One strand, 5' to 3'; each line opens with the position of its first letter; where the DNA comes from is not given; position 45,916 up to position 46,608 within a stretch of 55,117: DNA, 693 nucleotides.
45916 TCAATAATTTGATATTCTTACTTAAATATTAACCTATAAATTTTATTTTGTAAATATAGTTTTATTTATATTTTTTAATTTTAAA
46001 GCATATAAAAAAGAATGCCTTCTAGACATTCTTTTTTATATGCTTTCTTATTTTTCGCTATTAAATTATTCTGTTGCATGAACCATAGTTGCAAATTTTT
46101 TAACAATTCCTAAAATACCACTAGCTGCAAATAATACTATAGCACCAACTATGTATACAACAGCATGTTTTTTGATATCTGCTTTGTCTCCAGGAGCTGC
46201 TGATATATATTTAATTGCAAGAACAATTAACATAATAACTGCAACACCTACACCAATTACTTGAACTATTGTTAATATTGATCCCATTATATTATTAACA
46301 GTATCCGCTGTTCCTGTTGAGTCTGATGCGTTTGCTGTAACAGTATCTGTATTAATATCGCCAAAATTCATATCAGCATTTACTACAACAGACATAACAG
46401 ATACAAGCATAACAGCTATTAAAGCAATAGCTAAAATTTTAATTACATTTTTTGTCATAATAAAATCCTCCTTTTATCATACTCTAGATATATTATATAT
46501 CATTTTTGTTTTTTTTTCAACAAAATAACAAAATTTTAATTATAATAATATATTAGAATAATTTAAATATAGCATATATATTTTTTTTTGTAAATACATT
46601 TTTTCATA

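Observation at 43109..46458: Seven tandem VirB2-like pilin paralogs with a conserved TM-hairpin core and unalignable N-terminal mature regions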

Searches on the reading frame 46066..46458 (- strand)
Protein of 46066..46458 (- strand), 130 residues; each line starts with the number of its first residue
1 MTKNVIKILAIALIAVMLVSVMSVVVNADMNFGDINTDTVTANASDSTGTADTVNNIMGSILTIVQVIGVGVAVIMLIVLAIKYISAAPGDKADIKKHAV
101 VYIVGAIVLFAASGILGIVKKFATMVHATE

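Call 4: search_protein_families(library=pfam, proteins=[window:46066-46458:-], max_evalue=1)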
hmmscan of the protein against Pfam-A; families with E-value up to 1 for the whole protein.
window:46066-46458:- (130 aa): 7 families
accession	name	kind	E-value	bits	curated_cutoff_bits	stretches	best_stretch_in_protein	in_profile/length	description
PF18895.5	T4SS_pilin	-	6.6e-10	39.4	26.6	1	51-119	2-71/71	Type IV secretion system pilin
PF11190.13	DUF2976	-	0.014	15.7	28.2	1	47-113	9-78/87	Protein of unknown function (DUF2976)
PF19607.4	DUF6112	-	0.018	15.3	25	1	46-115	8-75/88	Family of unknown function (DUF6112)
PF21827.1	New_glue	-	0.12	12.6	31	1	8-53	6-42/94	New glue protein family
PF03408.20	Foamy_virus_ENV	-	0.16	10.1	27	1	51-91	936-979/982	Foamy virus envelope protein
PF12963.12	DUF3852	-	0.27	12.1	25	0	6-112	3-92/107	Protein of unknown function (DUF3852)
PF13800.11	Sigma_reg_N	-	0.58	10.9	26.3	1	3-30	10-37/91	Sigma factor regulator N-terminal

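Call 16: search_protein_families(library=ncbifam, proteins=[window:46066-46458:-], max_evalue=0.01)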
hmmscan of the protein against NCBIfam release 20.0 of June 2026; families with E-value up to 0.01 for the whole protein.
window:46066-46458:- (130 aa): 1 family
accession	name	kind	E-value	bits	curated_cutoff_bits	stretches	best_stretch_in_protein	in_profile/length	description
NF045849.1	ICE_MMCAP2_0565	equivalog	9e-05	22.1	40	1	51-122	6-79/80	Mbov_0395 family pilin-like conjugal transfer protein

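Call 25: find_homologous_proteins(query=A1, max_evalue=0.001)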
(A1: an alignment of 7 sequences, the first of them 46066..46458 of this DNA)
Query A1 (7 sequences) (130 aa, profile of the alignment): 1722 proteins with E <= 0.001 among 8000 candidates; the best 120 are listed.
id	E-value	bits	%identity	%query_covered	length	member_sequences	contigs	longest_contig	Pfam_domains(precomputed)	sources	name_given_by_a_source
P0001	9.3e-52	192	43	88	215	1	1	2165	PF18895.6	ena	-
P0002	4.0e-40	155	98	100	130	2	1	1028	PF18895.6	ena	-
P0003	3.4e-38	148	30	92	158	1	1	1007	PF18895.6,PF04956.19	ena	-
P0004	3.9e-38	148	30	92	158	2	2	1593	PF18895.6,PF04956.19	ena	-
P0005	7.7e-36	141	72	100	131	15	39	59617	PF18895.6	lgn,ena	-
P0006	1.5e-35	140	69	100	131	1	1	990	PF18895.6,PF04956.19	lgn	-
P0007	1.7e-35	140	71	98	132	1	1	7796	PF18895.6,PF04956.19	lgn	-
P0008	1.7e-35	140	66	75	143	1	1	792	PF18895.6,PF04956.19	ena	-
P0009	1.8e-35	140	37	65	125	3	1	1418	PF04956.19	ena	-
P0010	2.6e-35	139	71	100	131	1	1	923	PF18895.6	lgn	-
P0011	2.7e-35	139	64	100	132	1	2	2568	PF18895.6,PF04956.19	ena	-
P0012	3.5e-35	139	72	99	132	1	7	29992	PF18895.6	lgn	-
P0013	5.7e-35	138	70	100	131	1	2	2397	PF18895.6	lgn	-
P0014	6.4e-35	138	73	100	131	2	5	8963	PF18895.6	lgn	-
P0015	7.8e-35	138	71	98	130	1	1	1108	PF18895.6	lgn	-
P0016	9.3e-35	137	61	100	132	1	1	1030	PF18895.6,PF04956.19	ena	-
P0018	1.0e-34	137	69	100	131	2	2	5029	PF18895.6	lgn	-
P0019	1.2e-34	137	64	100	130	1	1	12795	PF18895.6,PF04956.19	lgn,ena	-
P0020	1.3e-34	137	71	99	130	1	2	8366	PF18895.6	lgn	-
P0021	1.6e-34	137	67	98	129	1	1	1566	PF18895.6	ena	-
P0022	1.8e-34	136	65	95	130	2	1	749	PF18895.6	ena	-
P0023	1.8e-34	136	70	99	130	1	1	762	PF18895.6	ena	-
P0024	1.9e-34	136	68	89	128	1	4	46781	PF18895.6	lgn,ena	-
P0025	1.9e-34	136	68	98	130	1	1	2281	PF18895.6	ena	-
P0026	2.1e-34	136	64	99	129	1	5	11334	PF18895.6,PF04956.19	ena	-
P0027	2.2e-34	136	69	98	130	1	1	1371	PF18895.6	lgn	-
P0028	2.2e-34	136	70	100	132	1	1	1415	PF18895.6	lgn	-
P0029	2.3e-34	136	68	98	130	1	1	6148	PF18895.6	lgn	-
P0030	2.6e-34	136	68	100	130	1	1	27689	PF18895.6,PF04956.19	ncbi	-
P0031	2.7e-34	136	71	99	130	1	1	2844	PF18895.6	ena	-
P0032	3.0e-34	136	55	99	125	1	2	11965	PF18895.6,PF04956.19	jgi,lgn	jgi:hypothetical protein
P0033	3.3e-34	136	62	98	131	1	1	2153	PF18895.6,PF04956.19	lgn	-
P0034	4.0e-34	135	68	100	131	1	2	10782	PF18895.6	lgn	-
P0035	4.4e-34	135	67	98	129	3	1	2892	PF18895.6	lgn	-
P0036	4.5e-34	135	66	96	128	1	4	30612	PF18895.6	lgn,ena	-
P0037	4.8e-34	135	62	98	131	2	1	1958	PF18895.6,PF04956.19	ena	-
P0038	5.1e-34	135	73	98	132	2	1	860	PF18895.6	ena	-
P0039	5.1e-34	135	68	100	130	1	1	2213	PF18895.6,PF04956.19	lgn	-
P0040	7.8e-34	134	67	100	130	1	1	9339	PF18895.6,PF04956.19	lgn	-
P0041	7.8e-34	134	71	99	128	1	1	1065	PF18895.6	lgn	-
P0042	7.8e-34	134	70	98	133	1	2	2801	PF18895.6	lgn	-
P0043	8.4e-34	134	65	98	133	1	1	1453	PF18895.6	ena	-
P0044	1.2e-33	134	68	100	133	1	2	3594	PF18895.6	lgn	-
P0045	1.2e-33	134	67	98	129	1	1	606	PF18895.6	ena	-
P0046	1.5e-33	133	66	100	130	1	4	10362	PF18895.6,PF04956.19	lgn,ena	-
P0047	1.6e-33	133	73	97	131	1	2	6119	PF18895.6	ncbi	-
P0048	1.7e-33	133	67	99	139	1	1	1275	PF18895.6,PF04956.19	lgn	-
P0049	1.8e-33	133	67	96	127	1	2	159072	PF18895.6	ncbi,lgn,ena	-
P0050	1.9e-33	133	70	87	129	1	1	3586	PF18895.6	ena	-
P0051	1.9e-33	133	69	99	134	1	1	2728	PF18895.6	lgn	-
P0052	2.1e-33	133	68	98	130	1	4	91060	PF18895.6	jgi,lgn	jgi:hypothetical protein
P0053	2.1e-33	133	69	99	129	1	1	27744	PF18895.6,PF04956.19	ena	-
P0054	2.1e-33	133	69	98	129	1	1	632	PF18895.6,PF04956.19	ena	-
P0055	2.2e-33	133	69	90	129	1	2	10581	PF18895.6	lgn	-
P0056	2.4e-33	133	73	97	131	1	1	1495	PF18895.6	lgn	-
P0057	2.4e-33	133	70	100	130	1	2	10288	PF18895.6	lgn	-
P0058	2.5e-33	133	71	98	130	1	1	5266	PF18895.6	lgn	-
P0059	2.5e-33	133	67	96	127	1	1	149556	PF18895.6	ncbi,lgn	-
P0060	2.6e-33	133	71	100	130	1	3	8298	PF18895.6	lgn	-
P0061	3.0e-33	132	63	99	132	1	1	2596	PF18895.6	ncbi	-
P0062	3.1e-33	132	67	98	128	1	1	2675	PF18895.6,PF04956.19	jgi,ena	-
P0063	3.1e-33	132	72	98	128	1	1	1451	PF18895.6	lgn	-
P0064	3.2e-33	132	63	100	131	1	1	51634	PF18895.6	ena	-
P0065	3.6e-33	132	65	98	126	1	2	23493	PF18895.6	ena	-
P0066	3.7e-33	132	66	96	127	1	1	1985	PF18895.6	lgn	-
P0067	3.7e-33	132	68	98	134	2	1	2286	PF18895.6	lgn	-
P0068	3.9e-33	132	73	82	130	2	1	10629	PF18895.6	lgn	-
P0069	4.2e-33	132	65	98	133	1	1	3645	PF18895.6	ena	-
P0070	4.2e-33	132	71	99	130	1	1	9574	PF18895.6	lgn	-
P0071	4.3e-33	132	67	99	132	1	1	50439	PF18895.6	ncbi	-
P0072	4.3e-33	132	58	100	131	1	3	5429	PF18895.6,PF04956.19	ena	-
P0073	4.4e-33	132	51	100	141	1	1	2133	PF18895.6,PF04956.19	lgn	-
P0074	4.5e-33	132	68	98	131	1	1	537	PF18895.6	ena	-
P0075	4.6e-33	132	67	98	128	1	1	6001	PF18895.6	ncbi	-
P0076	4.8e-33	132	63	98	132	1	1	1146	PF18895.6,PF04956.19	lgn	-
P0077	5.0e-33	132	64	98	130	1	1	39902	PF18895.6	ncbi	-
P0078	5.2e-33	132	73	75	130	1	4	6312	PF18895.6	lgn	-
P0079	5.5e-33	132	64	98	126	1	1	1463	PF18895.6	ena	-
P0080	5.5e-33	132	68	98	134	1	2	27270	PF18895.6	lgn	-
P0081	5.7e-33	132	67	96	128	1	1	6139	PF18895.6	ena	-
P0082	5.7e-33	132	68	98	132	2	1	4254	PF18895.6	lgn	-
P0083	5.9e-33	131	68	100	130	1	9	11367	PF18895.6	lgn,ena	-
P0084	6.1e-33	131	65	98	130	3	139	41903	PF18895.6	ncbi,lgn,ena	-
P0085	6.9e-33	131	60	98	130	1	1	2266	PF18895.6,PF04956.19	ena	-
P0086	7.1e-33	131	66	98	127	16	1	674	PF18895.6,PF04956.19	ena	-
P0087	7.7e-33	131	70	90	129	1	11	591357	PF18895.6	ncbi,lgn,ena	-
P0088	8.2e-33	131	70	89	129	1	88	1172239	PF18895.6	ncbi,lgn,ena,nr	ncbi:MAG: hypothetical protein IKJ36_04555 [Clostridia bacterium]|nr:hypothetical protein [Clostridi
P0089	9.2e-33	131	69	89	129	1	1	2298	PF18895.6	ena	-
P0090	9.3e-33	131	67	96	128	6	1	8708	PF18895.6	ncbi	-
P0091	9.3e-33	131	67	98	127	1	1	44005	PF18895.6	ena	-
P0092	9.5e-33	131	70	100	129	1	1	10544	PF18895.6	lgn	-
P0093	9.7e-33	131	63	100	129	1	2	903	PF18895.6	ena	-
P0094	1.0e-32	131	70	90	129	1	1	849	PF18895.6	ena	-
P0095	1.0e-32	131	66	89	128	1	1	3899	PF18895.6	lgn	-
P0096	1.1e-32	131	72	100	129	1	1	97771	PF18895.6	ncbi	-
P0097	1.1e-32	131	71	95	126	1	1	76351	PF18895.6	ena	-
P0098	1.1e-32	131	67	96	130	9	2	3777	PF18895.6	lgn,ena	-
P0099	1.1e-32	131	46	98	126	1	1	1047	PF18895.6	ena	-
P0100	1.1e-32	131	66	95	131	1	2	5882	PF18895.6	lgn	-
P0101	1.2e-32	131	67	98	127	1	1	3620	PF18895.6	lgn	-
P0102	1.2e-32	131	74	82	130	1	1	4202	PF18895.6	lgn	-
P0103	1.2e-32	131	68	98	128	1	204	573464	PF18895.6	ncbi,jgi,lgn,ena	jgi:type IV secretory pathway VirB2 component (pilin)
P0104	1.3e-32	130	73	86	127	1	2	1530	PF18895.6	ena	-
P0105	1.3e-32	130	70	90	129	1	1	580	PF18895.6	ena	-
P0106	1.3e-32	130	68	98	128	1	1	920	PF18895.6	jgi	jgi:hypothetical protein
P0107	1.3e-32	130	66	100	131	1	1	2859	PF18895.6,PF04956.19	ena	-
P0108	1.4e-32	130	66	95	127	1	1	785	PF18895.6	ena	-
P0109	1.5e-32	130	64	98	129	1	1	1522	PF18895.6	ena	-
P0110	1.5e-32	130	61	100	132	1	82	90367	PF18895.6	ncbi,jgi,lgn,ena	-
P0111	1.5e-32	130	67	95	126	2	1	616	PF18895.6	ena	-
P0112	1.5e-32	130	63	95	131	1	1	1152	PF18895.6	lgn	-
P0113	1.5e-32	130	66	96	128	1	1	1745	PF18895.6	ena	-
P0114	1.6e-32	130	56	100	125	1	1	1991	PF18895.6,PF04956.19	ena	-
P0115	1.6e-32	130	71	61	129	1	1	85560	PF18895.6,PF04956.19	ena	-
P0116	1.6e-32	130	62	100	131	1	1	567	PF18895.6,PF04956.19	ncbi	-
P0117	1.6e-32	130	62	95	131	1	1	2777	PF18895.6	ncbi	-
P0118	1.6e-32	130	72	85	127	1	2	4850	PF18895.6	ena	-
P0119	1.7e-32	130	69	88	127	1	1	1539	PF18895.6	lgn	-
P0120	1.7e-32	130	53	100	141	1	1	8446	PF18895.6,PF04956.19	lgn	-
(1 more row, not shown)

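Call 28: search_solved_structures(query=A2, max_evalue=10, show_alignments=2)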
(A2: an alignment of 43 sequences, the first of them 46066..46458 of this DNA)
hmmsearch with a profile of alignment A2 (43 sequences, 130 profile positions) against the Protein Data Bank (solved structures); distinct sequences matched with E-value up to 10: 4.
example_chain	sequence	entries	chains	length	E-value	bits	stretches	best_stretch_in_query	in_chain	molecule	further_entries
6b87_A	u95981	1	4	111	0.024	17.8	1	8-87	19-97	TMHC2_E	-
8tb7_H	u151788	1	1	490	0.77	12.9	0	9-40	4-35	Fab24 BAK5 heavy chain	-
9yfu_C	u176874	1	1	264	4.1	10.5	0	9-40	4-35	Fab24 BAK5 light chain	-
7zcm_B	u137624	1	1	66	6.5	9.9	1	87-113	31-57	Sensory rhodopsin II transducer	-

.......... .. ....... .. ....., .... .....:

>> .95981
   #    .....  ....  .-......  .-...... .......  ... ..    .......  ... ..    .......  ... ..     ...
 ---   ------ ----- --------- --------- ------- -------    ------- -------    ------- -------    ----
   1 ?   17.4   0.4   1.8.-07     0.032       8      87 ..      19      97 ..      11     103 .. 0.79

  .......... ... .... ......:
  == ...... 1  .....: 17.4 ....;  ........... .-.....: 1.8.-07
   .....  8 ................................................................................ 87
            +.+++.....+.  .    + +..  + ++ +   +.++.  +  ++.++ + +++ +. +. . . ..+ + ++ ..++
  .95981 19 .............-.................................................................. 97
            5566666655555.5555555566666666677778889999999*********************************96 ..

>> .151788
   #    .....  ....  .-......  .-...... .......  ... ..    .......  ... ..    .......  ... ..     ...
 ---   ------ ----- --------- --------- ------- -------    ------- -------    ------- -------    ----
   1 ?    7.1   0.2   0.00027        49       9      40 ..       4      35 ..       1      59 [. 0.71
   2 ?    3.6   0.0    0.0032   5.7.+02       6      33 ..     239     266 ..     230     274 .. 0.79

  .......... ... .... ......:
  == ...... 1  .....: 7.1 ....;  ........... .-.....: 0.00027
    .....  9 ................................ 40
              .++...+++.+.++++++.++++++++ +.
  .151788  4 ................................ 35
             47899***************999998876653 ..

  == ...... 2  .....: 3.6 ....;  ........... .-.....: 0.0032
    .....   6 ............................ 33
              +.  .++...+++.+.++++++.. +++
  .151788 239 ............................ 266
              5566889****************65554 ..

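Call 34: predict_structure(alignment_id=A2)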
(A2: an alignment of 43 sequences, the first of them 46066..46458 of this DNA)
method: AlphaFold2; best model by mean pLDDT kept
length: 130 residues; sequences in the alignment: 43
mean_pLDDT: 78.1   pTM: 0.48
mean pLDDT of the five models: 78.1, 76.7, 74.1, 71.0, 70.7
residues with pLDDT >= 90: 37; 70-90: 58; 50-70: 34; < 50: 1
segments of 3 or more residues with pLDDT < 50: none
pLDDT, mean of each block of 10 residues (from residue 1): 76 84 67 54 57 74 87 92 92 90 92 85 66
secondary structure, 60 per line:
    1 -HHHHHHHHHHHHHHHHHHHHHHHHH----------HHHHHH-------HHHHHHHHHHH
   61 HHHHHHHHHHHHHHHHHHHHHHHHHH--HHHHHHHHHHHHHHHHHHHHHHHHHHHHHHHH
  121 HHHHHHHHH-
elements in order: H2-26 H37-42 H50-86 H89-129

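Call 37: fold_search(model_id=the predicted structure, library=pdb)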
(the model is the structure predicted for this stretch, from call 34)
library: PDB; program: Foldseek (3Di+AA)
matches with E <= 10: 62; with E <= 0.001: 0
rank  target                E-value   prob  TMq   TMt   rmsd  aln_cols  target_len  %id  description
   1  3stq_F                2.4e+00  0.82  0.36  0.57   1.5        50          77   16  Hypothetical protein PA2703 Pseudomonas aeruginosa PAO1 (released 2012-02-08)
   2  5eiu_D                4.2e+00  0.28  0.37  0.37   6.1        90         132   12  Mini TRIM5 B-box 2 dimer C2 crystal form (released 2016-06-15)
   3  3rq9_A                4.8e+00  0.51  0.37  0.58   1.9        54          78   18  Structure of Tsi2, a Tse2-immunity protein from Pseudomonas aeruginosa (released 2012-03-21)
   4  5eiu_A                4.8e+00  0.47  0.40  0.39   2.1        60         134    8  Mini TRIM5 B-box 2 dimer C2 crystal form (released 2016-06-15)
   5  4l0r_B                4.8e+00  0.38  0.43  0.70   2.8        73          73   14  Crystal structure of FGF2-interacting protein from Homo sapiens. Northeast Structural Genomics Consortium Target HR902 (released 2013-09-04)
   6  4l0r_A                5.1e+00  0.35  0.45  0.71   2.6        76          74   12  Crystal structure of FGF2-interacting protein from Homo sapiens. Northeast Structural Genomics Consortium Target HR902 (released 2013-09-04)
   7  2bde                  5.1e+00  0.35  0.37  0.11   3.6        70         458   14  Crystal Structure of the cytosolic IMP-GMP specific 5'-nucleotidase (lpg0095) from Legionella pneumophila, Northeast Str (released 2005-12-06)
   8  6b87_C                5.5e+00  0.44  0.50  0.63   2.3        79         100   10  Crystal structure of transmembrane protein TMHC2_E (released 2018-03-14)
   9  3etz_A                5.5e+00  0.38  0.47  0.56   2.6        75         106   12  Crystal structure of bacterial adhesin FadA L76A mutant (released 2008-12-02)
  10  9itt_H                5.5e+00  0.25  0.39  0.64   3.0        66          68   15  Chloroflexus aurantiacus ADP-bound ATP synthase, state 2 (released 2025-03-19)
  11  3stq_A                5.8e+00  0.44  0.33  0.48   1.8        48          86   17  Hypothetical protein PA2703 Pseudomonas aeruginosa PAO1 (released 2012-02-08)
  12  3k6c_G                5.8e+00  0.33  0.37  0.51   3.6        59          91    8  Crystal structure of protein ne0167 from nitrosomonas europaea (released 2009-10-27)
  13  4afl_F                5.8e+00  0.30  0.44  0.61   3.1        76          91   13  The crystal structure of the ING4 dimerization domain reveals the functional organization of the ING family of chromat (released 2012-02-22)
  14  6b87_B                5.8e+00  0.08  0.25  0.33   6.4        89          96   12  Crystal structure of transmembrane protein TMHC2_E (released 2018-03-14)
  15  8zek_A                6.2e+00  0.38  0.45  0.05   2.4        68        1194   13  Cryo-EM structure of the E. coli BrxX methyltransferase complexed with Ocr (released 2024-12-11)
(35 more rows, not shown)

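Call 66: find_encoding_contigs(protein=P0002, flank=3000, max_places=4)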
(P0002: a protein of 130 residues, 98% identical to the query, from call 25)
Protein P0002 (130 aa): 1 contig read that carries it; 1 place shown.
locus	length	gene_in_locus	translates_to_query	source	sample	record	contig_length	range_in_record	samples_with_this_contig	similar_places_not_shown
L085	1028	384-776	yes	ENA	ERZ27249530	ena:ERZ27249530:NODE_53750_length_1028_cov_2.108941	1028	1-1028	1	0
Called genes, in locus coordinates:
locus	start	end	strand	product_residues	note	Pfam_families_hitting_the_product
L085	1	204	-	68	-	?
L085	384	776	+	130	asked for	PF18895:T4SS_pilin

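Call 67: find_encoding_contigs(protein=P0003, flank=3000, max_places=4)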
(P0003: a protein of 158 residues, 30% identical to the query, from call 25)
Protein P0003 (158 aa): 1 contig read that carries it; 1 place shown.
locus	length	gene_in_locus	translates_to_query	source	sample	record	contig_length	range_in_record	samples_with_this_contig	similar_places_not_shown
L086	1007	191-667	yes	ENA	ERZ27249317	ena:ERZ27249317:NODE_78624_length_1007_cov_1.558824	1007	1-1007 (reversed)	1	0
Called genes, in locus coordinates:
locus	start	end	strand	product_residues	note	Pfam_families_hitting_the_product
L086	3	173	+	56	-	?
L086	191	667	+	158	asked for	PF04956:TrbC (weak), PF18895:T4SS_pilin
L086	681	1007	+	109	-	?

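Call 68: find_encoding_contigs(protein=P0004, flank=3000, max_places=4)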
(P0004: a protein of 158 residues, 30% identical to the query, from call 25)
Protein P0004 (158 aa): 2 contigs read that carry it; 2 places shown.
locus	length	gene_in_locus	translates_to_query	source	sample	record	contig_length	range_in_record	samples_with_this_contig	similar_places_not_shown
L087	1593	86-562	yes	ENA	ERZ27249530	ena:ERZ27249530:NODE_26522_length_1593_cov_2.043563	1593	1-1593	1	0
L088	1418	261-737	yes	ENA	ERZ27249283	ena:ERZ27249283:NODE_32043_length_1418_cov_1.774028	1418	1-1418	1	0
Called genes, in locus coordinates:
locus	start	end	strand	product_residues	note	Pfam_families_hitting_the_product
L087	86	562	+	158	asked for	PF04956:TrbC (weak), PF18895:T4SS_pilin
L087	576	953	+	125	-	PF04956:TrbC (weak)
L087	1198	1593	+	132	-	?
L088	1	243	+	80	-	?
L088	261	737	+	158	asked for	PF04956:TrbC (weak), PF18895:T4SS_pilin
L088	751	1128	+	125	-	PF04956:TrbC (faint)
